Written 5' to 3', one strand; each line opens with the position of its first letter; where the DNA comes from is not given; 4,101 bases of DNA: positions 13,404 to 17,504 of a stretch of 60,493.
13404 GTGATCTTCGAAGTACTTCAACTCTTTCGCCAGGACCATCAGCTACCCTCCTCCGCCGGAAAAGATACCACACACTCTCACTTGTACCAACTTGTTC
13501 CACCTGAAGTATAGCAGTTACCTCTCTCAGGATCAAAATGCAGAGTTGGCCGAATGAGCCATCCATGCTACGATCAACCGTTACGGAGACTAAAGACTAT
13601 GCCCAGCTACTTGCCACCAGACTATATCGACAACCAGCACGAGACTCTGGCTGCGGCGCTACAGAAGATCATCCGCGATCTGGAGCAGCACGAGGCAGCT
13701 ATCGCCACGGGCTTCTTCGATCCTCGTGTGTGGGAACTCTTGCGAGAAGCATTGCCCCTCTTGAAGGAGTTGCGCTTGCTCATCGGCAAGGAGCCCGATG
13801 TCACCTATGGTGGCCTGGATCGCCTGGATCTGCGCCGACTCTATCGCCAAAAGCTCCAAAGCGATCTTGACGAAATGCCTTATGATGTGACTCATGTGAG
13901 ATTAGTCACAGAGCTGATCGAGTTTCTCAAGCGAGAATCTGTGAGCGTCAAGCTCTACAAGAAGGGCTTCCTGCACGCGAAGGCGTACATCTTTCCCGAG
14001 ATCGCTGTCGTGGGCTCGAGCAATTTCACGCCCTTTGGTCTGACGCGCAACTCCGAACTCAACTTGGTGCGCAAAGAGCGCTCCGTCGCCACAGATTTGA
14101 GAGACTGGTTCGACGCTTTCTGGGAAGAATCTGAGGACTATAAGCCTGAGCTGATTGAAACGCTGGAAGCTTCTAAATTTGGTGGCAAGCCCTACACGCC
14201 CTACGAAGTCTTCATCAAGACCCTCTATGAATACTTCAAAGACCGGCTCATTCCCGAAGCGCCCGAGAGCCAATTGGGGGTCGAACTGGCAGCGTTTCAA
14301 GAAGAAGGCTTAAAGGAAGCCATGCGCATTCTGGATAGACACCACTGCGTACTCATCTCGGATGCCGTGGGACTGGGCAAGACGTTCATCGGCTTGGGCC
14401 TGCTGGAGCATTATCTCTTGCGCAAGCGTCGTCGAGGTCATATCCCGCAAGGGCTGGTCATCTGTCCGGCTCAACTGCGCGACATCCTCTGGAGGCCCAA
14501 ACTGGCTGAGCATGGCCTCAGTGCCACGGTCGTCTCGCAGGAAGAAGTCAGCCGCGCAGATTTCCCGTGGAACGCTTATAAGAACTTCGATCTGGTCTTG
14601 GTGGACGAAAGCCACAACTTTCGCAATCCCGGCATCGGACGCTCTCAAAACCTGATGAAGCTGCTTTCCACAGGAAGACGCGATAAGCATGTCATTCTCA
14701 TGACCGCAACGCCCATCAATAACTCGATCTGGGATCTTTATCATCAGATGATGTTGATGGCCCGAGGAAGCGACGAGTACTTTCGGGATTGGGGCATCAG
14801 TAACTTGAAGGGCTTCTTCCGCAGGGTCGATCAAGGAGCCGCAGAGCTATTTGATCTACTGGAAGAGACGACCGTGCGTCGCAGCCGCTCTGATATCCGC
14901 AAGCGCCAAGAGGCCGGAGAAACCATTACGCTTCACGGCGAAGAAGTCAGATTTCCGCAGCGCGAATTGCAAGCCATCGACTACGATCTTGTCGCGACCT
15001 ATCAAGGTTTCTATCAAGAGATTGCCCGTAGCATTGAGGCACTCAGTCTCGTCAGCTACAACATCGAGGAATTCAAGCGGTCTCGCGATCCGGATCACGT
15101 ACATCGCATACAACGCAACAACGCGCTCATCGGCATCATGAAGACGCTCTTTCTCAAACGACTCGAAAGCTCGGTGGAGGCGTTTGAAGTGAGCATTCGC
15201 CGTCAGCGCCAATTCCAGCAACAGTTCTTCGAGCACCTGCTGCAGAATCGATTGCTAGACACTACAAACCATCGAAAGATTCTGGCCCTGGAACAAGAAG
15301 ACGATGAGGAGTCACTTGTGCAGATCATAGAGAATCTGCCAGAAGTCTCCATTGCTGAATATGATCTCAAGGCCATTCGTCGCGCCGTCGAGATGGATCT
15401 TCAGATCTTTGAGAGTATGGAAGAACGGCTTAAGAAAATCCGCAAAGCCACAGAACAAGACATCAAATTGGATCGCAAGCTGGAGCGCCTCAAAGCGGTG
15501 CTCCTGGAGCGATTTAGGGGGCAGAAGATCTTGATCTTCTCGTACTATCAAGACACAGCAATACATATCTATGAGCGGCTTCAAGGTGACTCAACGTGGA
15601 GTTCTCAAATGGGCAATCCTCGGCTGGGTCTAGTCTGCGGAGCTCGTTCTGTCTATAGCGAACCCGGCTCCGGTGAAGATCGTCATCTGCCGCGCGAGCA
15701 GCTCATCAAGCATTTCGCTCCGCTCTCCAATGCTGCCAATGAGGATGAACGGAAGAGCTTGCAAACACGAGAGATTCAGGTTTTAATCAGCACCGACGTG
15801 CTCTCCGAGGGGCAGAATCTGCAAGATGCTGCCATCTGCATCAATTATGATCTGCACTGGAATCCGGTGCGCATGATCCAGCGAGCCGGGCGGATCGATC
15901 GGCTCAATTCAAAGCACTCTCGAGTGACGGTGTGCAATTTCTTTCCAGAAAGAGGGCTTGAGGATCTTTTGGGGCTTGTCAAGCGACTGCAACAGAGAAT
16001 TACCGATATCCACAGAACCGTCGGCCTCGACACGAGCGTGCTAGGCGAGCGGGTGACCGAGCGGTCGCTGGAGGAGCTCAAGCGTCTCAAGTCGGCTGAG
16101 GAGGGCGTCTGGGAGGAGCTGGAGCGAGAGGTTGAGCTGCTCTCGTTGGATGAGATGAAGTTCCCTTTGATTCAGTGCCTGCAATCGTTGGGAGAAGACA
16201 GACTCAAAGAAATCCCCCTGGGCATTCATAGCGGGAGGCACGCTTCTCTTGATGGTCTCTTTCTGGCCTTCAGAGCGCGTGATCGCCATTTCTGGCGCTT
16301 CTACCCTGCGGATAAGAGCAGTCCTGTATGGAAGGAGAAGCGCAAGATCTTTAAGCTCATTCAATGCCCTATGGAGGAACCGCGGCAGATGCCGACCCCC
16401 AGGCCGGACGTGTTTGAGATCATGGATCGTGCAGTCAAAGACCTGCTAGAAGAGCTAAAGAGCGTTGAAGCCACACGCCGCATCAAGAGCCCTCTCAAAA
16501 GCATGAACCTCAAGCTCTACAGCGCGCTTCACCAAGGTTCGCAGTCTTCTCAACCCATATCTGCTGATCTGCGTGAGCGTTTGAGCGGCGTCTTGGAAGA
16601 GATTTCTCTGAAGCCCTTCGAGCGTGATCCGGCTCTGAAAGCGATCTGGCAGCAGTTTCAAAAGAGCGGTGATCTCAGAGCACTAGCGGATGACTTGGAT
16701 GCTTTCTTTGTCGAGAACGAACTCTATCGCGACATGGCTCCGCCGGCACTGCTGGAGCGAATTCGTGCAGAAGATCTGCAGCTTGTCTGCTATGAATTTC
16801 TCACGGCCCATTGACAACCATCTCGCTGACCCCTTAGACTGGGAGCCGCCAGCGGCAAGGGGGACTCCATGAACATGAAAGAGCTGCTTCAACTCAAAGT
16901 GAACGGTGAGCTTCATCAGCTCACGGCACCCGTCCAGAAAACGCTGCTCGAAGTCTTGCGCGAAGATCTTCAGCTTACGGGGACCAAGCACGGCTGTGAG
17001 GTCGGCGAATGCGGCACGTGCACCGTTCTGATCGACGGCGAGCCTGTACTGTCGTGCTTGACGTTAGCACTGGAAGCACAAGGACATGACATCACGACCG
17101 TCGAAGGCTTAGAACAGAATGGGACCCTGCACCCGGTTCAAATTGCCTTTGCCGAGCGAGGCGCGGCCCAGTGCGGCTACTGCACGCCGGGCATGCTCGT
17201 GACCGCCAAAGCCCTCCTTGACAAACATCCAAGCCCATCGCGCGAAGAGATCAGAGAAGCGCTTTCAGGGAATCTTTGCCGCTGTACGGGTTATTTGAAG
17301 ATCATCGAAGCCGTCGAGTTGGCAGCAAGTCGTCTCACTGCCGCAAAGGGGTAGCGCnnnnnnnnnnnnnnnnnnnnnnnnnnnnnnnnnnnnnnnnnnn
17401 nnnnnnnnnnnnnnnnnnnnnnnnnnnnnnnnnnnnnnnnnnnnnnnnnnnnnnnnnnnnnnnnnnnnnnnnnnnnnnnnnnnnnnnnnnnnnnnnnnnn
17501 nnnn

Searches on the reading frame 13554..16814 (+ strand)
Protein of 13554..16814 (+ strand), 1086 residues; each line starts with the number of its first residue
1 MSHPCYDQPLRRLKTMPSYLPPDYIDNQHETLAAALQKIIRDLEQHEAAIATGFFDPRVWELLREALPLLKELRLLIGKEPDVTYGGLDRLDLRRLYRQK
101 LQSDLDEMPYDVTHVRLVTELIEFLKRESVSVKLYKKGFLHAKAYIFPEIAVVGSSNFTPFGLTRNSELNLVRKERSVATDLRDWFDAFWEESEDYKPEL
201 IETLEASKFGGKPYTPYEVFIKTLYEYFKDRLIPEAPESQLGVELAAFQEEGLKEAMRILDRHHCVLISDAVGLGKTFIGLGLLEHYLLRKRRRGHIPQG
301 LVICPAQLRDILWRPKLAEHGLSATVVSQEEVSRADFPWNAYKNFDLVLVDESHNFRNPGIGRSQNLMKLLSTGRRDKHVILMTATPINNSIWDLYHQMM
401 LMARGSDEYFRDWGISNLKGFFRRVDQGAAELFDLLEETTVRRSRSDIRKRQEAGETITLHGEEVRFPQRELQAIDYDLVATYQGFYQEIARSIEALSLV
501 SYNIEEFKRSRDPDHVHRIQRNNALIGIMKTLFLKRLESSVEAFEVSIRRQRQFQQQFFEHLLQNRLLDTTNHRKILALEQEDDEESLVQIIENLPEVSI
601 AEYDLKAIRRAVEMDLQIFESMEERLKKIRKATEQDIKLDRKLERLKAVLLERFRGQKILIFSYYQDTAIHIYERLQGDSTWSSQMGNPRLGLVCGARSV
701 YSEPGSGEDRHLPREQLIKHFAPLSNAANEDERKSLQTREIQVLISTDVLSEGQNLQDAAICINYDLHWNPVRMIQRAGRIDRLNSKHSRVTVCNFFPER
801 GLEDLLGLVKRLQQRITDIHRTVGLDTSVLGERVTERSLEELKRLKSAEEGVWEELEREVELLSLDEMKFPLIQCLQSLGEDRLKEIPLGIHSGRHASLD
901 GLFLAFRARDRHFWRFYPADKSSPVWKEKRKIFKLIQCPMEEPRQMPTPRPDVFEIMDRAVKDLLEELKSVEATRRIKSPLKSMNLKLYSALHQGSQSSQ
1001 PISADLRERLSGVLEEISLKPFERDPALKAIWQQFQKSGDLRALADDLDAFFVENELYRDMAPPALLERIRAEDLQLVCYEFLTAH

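Call 4: search_protein_families(library=pfam, proteins=[window:13554-16814:+])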
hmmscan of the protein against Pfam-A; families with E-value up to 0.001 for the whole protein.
window:13554-16814:+ (1086 aa): 6 families
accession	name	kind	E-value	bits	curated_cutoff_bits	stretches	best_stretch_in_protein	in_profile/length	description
PF00271.37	Helicase_C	-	6.8e-14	52.5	23.5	1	728-784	53-109/110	Helicase conserved C-terminal domain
PF13091.12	PLDc_2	-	6.7e-12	45.8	27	1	47-190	11-132/132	PLD-like domain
PF00176.29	SNF2-rel_dom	-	1.2e-11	44.7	24.9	1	345-450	126-227/290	SNF2-related domain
PF04851.21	ResIII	-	2.2e-05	24.9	22.5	0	341-388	122-163/164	Type III restriction enzyme, res subunit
PF00270.35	DEAD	-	2.3e-05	24.7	26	0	340-389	113-162/167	DEAD/DEAH box helicase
PF20720.3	nSTAND3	-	3.7e-05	23.9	27.2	1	249-290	3-44/155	Novel STAND NTPase 3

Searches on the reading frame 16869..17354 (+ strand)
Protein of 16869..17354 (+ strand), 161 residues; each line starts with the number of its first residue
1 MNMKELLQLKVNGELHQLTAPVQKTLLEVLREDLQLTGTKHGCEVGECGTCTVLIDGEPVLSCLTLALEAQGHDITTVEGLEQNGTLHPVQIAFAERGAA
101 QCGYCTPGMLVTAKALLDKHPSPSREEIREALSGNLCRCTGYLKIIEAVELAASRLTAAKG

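Call 4: search_protein_families(library=pfam, proteins=[window:16869-17354:+])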
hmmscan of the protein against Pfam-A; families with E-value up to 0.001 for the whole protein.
window:16869-17354:+ (161 aa): 3 families
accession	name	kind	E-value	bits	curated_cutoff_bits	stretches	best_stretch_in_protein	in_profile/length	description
PF01799.25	Fer2_2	-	1.4e-33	115.3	30.3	1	77-150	1-75/75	[2Fe-2S] binding domain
PF00111.32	Fer2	-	5.7e-10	39.4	21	1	10-64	2-73/77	2Fe-2S iron-sulfur cluster binding domain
PF13085.11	Fer2_3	-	3e-06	27.7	27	1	40-82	49-90/107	2Fe-2S iron-sulfur cluster binding domain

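Call 6: search_protein_families(library=ncbifam, proteins=[window:16869-17354:+])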
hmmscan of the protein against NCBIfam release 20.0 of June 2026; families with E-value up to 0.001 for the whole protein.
window:16869-17354:+ (161 aa): 16 families
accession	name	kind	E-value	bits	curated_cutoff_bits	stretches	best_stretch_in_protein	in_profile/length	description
NF041020.1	glyceraldDH_gamma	equivalog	2.5e-59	199.5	290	1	7-157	13-163/164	glyceraldehyde dehydrogenase subunit gamma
NF043084.2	XdhC_XDHase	equivalog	7.3e-58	194.3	217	1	7-152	3-149/151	xanthine dehydrogenase subunit XdhC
TIGR03193.1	4hydroxCoAred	equivalog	3e-57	192.7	257.8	1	6-153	1-148/148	4-hydroxybenzoyl-CoA reductase subunit gamma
TIGR03198.1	pucE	equivalog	9.9e-56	187.4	254.3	1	4-151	1-147/151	xanthine dehydrogenase subunit E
NF045668.1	pterin_aldehy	equivalog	3e-51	174.5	1100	1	8-155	4-154/905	molybdopterin-dependent aldehyde oxidoreductase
TIGR03311.1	Se_dep_XDH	equivalog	3.4e-51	174.3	830.45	1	8-156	2-147/848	selenium-dependent xanthine dehydrogenase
NF008514.0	PRK11433.1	equivalog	9.1e-47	159.3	322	1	6-154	52-215/218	aldehyde dehydrogenase iron-sulfur subunit PaoA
NF007387.0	PRK09908.1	equivalog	9.5e-47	158.4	212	1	7-151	9-154/159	xanthine dehydrogenase iron sulfur-binding subunit XdhC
TIGR02963.1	xanthine_xdhA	equivalog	1.9e-43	148.8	467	1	17-155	11-160/468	xanthine dehydrogenase small subunit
TIGR02969.1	mam_aldehyde_ox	subfamily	1.2e-32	112.5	1912.3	1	23-150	20-158/1330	aldehyde oxidase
TIGR03313.1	Se_sel_red_Mo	hypoth_equivalog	2.4e-17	61.9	1101.9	1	11-157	3-149/951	molybdopterin-dependent oxidoreductase Mo/Fe-S-binding subunit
NF009226.0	PRK12576.1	equivalog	1.7e-06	27.6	344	1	37-81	54-100/317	succinate dehydrogenase/fumarate reductase iron-sulfur subunit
NF009052.0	PRK12386.1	equivalog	5e-05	22.5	256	1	39-81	49-91/255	succinate dehydrogenase/fumarate reductase iron-sulfur subunit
NF004898.0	PRK06259.1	equivalog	8.1e-05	21.4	385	1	39-67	48-76/488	fumarate reductase (CoM/CoB) subunit TfrB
NF010071.0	PRK13552.1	equivalog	0.00013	21.3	264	1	41-76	55-90/241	fumarate reductase iron-sulfur subunit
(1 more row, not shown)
